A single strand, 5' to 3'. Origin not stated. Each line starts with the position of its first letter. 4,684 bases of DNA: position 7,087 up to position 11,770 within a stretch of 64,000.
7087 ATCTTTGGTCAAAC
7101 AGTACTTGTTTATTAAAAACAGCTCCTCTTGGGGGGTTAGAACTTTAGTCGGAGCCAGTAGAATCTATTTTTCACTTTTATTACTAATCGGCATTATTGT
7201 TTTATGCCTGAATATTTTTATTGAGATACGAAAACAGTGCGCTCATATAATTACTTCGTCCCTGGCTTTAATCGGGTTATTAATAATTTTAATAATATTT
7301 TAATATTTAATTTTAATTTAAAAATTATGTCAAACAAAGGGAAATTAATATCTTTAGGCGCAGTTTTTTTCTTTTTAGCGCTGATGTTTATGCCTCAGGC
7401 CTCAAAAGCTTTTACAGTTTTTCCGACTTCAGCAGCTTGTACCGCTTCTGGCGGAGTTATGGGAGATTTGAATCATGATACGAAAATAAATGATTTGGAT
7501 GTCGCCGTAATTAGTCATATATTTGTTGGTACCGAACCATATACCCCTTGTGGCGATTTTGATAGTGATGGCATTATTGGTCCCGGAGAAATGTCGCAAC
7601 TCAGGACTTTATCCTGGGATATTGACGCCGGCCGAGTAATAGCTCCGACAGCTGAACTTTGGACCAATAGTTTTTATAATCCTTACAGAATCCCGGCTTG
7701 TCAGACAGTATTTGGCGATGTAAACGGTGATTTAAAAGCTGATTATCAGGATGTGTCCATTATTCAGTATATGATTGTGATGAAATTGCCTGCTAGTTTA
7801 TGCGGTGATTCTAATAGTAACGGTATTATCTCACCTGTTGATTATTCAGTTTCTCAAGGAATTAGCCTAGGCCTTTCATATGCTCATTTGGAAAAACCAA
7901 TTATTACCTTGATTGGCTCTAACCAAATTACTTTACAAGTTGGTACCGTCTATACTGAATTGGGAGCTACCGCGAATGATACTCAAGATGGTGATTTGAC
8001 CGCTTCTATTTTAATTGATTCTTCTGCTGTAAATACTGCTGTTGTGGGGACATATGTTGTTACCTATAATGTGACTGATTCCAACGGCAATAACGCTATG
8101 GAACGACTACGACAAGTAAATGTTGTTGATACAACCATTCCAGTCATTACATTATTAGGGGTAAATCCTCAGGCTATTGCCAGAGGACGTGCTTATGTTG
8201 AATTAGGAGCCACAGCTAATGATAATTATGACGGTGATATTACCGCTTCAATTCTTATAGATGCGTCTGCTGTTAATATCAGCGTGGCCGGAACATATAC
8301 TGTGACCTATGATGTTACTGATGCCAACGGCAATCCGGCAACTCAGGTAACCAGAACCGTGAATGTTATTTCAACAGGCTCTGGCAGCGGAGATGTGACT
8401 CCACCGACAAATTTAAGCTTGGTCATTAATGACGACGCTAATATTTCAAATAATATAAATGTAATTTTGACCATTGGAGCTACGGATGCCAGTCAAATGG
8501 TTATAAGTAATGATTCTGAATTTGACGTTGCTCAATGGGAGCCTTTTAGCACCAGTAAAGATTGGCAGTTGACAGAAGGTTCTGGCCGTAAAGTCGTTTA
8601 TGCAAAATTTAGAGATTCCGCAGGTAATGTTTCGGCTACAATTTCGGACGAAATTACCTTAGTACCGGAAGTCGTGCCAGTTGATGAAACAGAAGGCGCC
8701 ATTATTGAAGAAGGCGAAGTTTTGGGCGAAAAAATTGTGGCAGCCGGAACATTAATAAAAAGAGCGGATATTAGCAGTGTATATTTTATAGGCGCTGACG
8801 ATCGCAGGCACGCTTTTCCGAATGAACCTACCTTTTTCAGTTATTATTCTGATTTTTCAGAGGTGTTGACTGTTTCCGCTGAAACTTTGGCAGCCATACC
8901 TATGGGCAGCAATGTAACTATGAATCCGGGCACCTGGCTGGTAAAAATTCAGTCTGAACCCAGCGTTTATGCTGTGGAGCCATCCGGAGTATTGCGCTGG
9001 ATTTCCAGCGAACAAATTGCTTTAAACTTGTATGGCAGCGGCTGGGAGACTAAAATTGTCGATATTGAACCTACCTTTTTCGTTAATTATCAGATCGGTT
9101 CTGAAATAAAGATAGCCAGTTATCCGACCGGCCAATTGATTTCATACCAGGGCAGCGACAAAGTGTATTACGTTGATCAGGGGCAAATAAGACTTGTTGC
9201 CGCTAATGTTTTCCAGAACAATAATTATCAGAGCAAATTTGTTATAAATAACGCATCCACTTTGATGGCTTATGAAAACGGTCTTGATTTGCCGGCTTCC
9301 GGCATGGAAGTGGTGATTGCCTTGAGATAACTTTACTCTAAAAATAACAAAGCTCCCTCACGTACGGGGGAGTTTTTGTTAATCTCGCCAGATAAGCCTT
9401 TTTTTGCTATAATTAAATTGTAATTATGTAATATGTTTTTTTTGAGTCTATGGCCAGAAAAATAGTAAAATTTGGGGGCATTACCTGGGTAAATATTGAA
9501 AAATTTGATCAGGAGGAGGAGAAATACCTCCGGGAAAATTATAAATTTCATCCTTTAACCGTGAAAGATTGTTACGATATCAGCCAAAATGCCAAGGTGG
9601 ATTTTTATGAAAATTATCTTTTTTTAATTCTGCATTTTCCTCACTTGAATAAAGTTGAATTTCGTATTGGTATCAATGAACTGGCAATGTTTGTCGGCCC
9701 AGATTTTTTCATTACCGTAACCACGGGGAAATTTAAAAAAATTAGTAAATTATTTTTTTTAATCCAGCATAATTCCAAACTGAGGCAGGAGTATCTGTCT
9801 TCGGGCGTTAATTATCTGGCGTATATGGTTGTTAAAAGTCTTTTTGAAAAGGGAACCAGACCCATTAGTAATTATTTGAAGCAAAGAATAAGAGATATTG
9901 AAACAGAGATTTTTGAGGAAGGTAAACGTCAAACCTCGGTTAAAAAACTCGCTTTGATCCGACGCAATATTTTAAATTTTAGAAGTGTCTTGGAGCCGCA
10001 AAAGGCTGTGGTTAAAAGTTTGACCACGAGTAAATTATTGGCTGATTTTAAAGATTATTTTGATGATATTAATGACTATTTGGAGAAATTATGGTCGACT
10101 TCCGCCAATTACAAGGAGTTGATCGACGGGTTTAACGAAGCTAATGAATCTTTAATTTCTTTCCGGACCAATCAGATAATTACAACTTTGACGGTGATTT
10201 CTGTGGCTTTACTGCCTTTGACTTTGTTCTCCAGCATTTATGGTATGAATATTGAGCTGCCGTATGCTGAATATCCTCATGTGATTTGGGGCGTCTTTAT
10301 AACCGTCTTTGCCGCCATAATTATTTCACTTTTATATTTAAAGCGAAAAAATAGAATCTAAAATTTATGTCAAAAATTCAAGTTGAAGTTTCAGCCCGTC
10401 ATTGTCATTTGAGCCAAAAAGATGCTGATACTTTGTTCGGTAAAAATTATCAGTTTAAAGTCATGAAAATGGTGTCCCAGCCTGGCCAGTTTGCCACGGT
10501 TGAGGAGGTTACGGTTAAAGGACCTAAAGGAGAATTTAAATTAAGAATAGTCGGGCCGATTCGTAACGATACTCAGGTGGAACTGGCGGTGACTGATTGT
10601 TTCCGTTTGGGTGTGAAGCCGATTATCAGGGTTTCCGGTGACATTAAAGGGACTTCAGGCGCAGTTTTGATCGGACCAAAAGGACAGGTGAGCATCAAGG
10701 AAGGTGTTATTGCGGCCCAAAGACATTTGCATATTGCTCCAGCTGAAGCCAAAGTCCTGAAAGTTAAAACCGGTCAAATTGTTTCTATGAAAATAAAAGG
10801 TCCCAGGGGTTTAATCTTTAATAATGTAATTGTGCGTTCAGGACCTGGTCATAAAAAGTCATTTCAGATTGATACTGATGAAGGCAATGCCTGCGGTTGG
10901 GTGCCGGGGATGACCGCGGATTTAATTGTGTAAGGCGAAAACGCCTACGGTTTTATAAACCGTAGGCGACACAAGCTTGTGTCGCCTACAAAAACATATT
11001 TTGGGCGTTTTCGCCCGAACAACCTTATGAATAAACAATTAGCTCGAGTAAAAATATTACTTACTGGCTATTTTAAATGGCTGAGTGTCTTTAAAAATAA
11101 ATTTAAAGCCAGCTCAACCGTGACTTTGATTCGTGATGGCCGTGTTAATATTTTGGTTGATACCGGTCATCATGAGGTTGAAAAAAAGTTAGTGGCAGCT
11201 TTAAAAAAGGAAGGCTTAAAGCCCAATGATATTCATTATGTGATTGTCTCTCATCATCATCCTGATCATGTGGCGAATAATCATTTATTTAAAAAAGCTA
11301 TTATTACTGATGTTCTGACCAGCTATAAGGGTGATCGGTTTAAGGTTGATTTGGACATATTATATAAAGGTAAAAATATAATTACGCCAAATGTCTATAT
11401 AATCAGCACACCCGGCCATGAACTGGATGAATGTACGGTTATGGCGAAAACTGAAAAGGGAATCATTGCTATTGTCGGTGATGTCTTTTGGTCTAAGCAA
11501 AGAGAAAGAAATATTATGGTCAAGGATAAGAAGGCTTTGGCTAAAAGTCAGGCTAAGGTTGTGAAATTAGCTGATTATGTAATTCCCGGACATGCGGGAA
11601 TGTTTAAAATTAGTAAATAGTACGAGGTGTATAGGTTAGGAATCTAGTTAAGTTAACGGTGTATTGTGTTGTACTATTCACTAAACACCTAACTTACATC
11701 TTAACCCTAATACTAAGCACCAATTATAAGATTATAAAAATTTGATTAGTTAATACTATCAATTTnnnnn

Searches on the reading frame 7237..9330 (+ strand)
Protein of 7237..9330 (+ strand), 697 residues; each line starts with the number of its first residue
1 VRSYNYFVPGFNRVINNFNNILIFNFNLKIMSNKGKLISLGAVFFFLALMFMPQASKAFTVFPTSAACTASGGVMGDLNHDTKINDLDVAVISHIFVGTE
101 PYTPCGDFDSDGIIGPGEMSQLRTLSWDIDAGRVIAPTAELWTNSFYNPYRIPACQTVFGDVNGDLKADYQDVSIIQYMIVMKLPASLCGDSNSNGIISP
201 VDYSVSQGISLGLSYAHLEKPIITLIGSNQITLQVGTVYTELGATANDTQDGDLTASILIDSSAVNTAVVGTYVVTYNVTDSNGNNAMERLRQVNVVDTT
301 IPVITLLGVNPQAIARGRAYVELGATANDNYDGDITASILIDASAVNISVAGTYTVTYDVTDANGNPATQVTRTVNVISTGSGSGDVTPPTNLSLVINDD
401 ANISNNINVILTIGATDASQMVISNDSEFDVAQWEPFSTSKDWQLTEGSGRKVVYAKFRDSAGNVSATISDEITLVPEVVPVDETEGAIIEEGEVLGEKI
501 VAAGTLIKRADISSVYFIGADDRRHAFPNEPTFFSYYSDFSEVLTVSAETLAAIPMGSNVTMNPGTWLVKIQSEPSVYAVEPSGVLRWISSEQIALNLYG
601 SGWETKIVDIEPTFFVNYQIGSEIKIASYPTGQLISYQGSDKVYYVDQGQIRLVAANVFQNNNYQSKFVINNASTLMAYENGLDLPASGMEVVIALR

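Call 14: search_protein_families(library=pfam, proteins=[window:7237-9330:+], max_evalue=0.001)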
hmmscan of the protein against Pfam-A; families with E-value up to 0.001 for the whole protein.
window:7237-9330:+ (697 aa): 4 families
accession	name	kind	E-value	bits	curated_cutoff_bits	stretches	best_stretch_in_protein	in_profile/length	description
PF16403.11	Bact_surface_Ig-like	-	1.9e-36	124.4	27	2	304-377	1-71/71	Bacterial surface protein, Ig-like domain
PF18981.6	InlK_D3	-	4.4e-06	27.1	25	0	343-377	41-75/75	Internalin K domain (D3/D4)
PF02494.22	HYR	-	8.6e-06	26.4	21.7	0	244-287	32-73/81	HYR domain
PF00404.24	Dockerin_1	-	0.00026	21.6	22.9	0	76-95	2-21/57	Dockerin type I domain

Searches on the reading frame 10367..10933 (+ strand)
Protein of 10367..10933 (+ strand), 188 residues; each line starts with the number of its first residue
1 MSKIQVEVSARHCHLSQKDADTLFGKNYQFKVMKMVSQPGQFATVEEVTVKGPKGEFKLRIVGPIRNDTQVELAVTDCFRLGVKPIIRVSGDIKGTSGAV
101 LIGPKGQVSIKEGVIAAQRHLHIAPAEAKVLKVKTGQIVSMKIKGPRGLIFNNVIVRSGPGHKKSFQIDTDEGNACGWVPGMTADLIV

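Call 14: search_protein_families(library=pfam, proteins=[window:10367-10933:+], max_evalue=0.001)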
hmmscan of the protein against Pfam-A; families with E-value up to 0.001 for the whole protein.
window:10367-10933:+ (188 aa): 1 family
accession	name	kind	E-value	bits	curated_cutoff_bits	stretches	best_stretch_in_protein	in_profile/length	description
PF06130.18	PTAC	-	4.2e-68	229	25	1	6-178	2-175/176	Phosphate propanoyltransferase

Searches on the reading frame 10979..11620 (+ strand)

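Call 14: search_protein_families(library=pfam, proteins=[window:10979-11620:+], max_evalue=0.001)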
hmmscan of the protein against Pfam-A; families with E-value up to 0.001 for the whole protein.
window:10979-11620:+ (213 aa): 2 families
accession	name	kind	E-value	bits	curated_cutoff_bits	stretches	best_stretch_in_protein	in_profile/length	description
PF00753.33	Lactamase_B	-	2.3e-16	60.8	22.7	1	46-119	6-78/196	Metallo-beta-lactamase superfamily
PF19583.5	ODP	-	4.7e-07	30.3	27.2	1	48-121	5-78/194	ODP family beta lactamase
